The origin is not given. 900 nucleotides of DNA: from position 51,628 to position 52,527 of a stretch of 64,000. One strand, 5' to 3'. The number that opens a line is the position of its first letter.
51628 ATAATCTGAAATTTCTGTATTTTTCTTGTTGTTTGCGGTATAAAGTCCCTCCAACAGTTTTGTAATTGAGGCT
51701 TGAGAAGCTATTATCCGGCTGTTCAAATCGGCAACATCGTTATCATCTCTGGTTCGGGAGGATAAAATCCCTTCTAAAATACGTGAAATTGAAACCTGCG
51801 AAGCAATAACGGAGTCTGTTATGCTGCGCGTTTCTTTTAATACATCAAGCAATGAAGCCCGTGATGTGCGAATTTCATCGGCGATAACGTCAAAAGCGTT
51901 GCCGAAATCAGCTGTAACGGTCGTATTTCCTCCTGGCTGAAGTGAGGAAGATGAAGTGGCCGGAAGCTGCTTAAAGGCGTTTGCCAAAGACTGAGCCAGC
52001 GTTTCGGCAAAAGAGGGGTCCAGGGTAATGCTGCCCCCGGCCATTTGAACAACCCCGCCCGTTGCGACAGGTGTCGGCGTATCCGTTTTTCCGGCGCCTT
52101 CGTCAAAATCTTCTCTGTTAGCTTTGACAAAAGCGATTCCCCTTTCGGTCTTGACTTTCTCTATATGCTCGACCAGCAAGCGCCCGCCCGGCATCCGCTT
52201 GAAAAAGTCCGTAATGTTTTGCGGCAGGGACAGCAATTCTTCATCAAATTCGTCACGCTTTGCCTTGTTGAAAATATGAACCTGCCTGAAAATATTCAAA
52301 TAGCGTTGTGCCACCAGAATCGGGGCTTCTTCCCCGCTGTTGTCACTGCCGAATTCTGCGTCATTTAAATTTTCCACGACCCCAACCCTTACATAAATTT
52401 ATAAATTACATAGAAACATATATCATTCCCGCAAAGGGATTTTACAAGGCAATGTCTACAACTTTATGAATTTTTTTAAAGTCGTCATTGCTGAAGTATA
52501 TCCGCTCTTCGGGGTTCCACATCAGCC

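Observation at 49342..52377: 1011-aa hyper-acidic protein with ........, RTFGEEH and DWEWEYV short repeats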

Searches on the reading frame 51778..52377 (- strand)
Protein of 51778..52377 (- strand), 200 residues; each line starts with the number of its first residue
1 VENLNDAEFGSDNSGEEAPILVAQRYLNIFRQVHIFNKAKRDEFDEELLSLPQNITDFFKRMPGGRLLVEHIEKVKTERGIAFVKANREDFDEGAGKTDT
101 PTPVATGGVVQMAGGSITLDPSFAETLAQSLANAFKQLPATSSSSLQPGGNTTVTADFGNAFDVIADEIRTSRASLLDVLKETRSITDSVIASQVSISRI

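Call 64: find_related_loci(query=A6, collection=genome_contigs, flank=10000)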
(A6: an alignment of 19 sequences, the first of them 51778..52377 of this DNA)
Query A6 (200 aa) in genome_contigs; peptide patterns used: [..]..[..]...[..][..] (x = any residue, [..] = any of these).
270 stretches matched a pattern; 223 encode a relative of the query (tblastn E <= 1e-3); the best 80 are kept; 79 distinct loci.
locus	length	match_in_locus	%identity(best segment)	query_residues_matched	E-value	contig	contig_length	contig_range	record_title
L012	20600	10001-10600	98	1-200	3e-129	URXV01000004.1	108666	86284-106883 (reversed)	uncultured Rickettsiales bacterium isolate UMGS1453 genome assembly, contig: NODE_30_length_108666_cov_8.602315, whole g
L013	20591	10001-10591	84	1-200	3e-109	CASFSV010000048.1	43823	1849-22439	uncultured Alphaproteobacteria bacterium isolate SI.O7.metabat-bins.100 genome assembly, contig: SI.O7.metabat-bins.100.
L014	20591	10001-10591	83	1-200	1e-107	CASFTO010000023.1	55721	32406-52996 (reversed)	uncultured Alphaproteobacteria bacterium isolate SI.A54.metabat-bins.112 genome assembly, contig: SI.A54.metabat-bins.11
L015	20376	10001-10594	83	1-200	2e-107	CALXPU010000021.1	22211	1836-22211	MAG: uncultured Alphaproteobacteria bacterium isolate BRZ_KG__bin92 genome assembly, contig: BRZ_KG__NODE_3068_length_22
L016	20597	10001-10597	82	1-200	5e-107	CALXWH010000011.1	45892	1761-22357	MAG: uncultured Alphaproteobacteria bacterium isolate BRZ_CV__bin18 genome assembly, contig: BRZ_CV__NODE_1161_length_45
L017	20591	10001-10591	83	1-200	1e-106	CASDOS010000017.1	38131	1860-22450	uncultured Alphaproteobacteria bacterium isolate SI.O27.metabat-bins.10 genome assembly, contig: SI.O27.metabat-bins.10.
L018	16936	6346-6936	82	1-200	8e-106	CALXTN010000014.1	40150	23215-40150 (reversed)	MAG: uncultured Alphaproteobacteria bacterium isolate BRZ_QQ__bin90 genome assembly, contig: BRZ_QQ__NODE_1036_length_40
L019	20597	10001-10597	80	1-200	4e-105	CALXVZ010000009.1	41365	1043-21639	MAG: uncultured Alphaproteobacteria bacterium isolate BRZ_SF__bin16 genome assembly, contig: BRZ_SF__NODE_1054_length_41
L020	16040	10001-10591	83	1-200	9e-101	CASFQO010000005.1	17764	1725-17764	uncultured Alphaproteobacteria bacterium isolate SI.O44.metabat-bins.180 genome assembly, contig: SI.O44.metabat-bins.18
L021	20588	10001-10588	78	1-200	1e-98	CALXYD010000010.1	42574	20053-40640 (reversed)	MAG: uncultured Alphaproteobacteria bacterium isolate BRZ_KS__bin39 genome assembly, contig: BRZ_KS__NODE_1334_length_42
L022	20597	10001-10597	73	1-200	3e-94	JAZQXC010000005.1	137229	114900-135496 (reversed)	MAG: Alphaproteobacteria bacterium isolate T1900045163_TC20190157.MAGScoT_cleanbin_000004 SGB_5097_k141_2995710, whole g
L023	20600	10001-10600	73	1-200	2e-94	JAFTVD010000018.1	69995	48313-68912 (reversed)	MAG: Alphaproteobacteria bacterium isolate RGIG4178 Roe_deer_Colon-2__c1632, whole genome shotgun sequence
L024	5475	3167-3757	75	1-200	4e-92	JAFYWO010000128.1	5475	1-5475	MAG: Alphaproteobacteria bacterium isolate RGIG7487 Water_buffalos_Colon-5__c556122, whole genome shotgun sequence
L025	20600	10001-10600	73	1-200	7e-92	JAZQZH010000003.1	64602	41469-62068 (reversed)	MAG: Alphaproteobacteria bacterium isolate T1900045157_TC20190151.MAGScoT_cleanbin_000008 SGB_4990_k141_4321517, whole g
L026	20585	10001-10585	71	1-200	1e-90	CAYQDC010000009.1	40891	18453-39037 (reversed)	MAG TPA_asm: uncultured Acetobacter sp. isolate SRP141132_co3_78 genome assembly, contig: NODE_529_length_40891_cov_6.52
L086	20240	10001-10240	53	2-81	4e-23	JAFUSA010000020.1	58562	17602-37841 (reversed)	MAG: Alphaproteobacteria bacterium isolate RGIG4773 Roe_deer_Reticulum-2__c1786, whole genome shotgun sequence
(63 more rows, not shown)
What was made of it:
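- The family is present in 223 species-level genomes, and all 80 listed are uncultured MAGs, mostly gut or rumen Alphaproteobacteria: call 64.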

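Call 98: search_protein_families(library=pfam, proteins=[L086:118-750:-, L086:1807-2484:+, L086:2701-3708:+, L086:3777-4985:+, L086:5328-5996:+, L086:6079-7926:-, L086:8082-8726:-, L086:13741-14595:-, L086:16852-17991:+, L086:18218-18925:+], max_evalue=0.001)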
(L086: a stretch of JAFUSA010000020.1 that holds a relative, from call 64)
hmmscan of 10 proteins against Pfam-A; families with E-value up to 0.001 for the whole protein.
L086:118-750:- (210 aa): 2 families
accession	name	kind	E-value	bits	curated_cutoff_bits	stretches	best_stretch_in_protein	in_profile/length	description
PF08805.16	PilS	-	6.1e-07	30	22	1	41-208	3-136/138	PilS N terminal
PF05307.16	Bundlin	-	5.9e-05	23.8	22.3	1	41-202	8-138/151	Bundlin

L086:1807-2484:+ (225 aa): 2 families
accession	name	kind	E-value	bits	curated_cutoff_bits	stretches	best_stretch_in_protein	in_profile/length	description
PF08805.16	PilS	-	4e-09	37.1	22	1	58-171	7-111/138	PilS N terminal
PF05307.16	Bundlin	-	3.8e-06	27.7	22.3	1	54-154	8-104/151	Bundlin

L086:2701-3708:+ (335 aa): 2 families
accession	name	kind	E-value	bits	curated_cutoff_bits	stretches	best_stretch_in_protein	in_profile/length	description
PF02800.25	Gp_dh_C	-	6.5e-71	237.5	24.4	1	156-313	1-158/158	Glyceraldehyde 3-phosphate dehydrogenase, C-terminal domain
PF00044.30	Gp_dh_N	-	2.8e-42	143.5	31.7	1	3-103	1-101/101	Glyceraldehyde 3-phosphate dehydrogenase, NAD binding domain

L086:3777-4985:+ (402 aa): 1 family
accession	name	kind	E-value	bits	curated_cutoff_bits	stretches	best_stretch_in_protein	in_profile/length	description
PF00162.24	PGK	-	8.2e-141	469.8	27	1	8-392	2-379/379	Phosphoglycerate kinase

L086:5328-5996:+ (222 aa): 1 family
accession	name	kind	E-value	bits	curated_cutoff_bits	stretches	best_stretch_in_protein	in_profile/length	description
PF05307.16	Bundlin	-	0.00019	22.2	22.3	0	106-212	41-140/151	Bundlin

L086:6079-7926:- (615 aa): 3 families
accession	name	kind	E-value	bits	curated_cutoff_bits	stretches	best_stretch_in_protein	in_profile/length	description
PF00183.23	HSP90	-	2.7e-123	413.1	24.4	1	211-608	79-487/518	Hsp90 protein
PF13589.12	HATPase_c_3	-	7.7e-13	49.1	25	1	30-153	8-108/137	Histidine kinase-, DNA gyrase B-, and HSP90-like ATPase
PF02518.31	HATPase_c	-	2e-07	31.9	26.4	1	28-174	5-107/111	Histidine kinase-, DNA gyrase B-, and HSP90-like ATPase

L086:8082-8726:- (214 aa): 0 families

L086:13741-14595:- (284 aa): 1 family
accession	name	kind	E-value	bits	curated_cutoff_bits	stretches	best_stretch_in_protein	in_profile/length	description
PF05307.16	Bundlin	-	0.00061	20.5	22.3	0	141-251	41-142/151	Bundlin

L086:16852-17991:+ (379 aa): 1 family
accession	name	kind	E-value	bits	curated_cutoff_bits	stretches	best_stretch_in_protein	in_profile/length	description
PF11335.13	DUF3137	-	1.3e-25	90.4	26.1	1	204-373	8-137/139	Protein of unknown function (DUF3137)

L086:18218-18925:+ (235 aa): 2 families
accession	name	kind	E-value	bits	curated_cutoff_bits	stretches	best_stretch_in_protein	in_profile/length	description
PF05307.16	Bundlin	-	2.6e-10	41.2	22.3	1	64-199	7-134/151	Bundlin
PF08805.16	PilS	-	1.4e-08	35.3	22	1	76-172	7-102/138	PilS N terminal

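Call 107: find_related_loci(query=A6, collection=viral_contigs, flank=5000)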
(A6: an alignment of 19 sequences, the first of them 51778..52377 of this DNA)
Query A6 (200 aa) in viral_contigs; peptide patterns used: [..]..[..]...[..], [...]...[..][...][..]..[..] (x = any residue, [..] = any of these).
50 stretches matched a pattern, but none encodes a relative of the query by tblastn (E <= 1e-3).
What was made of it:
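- It was not found in viral contigs: call 107.
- Tried and rejected: The viral-contig scan found no relative (call 107), so a prophage origin is rejected.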
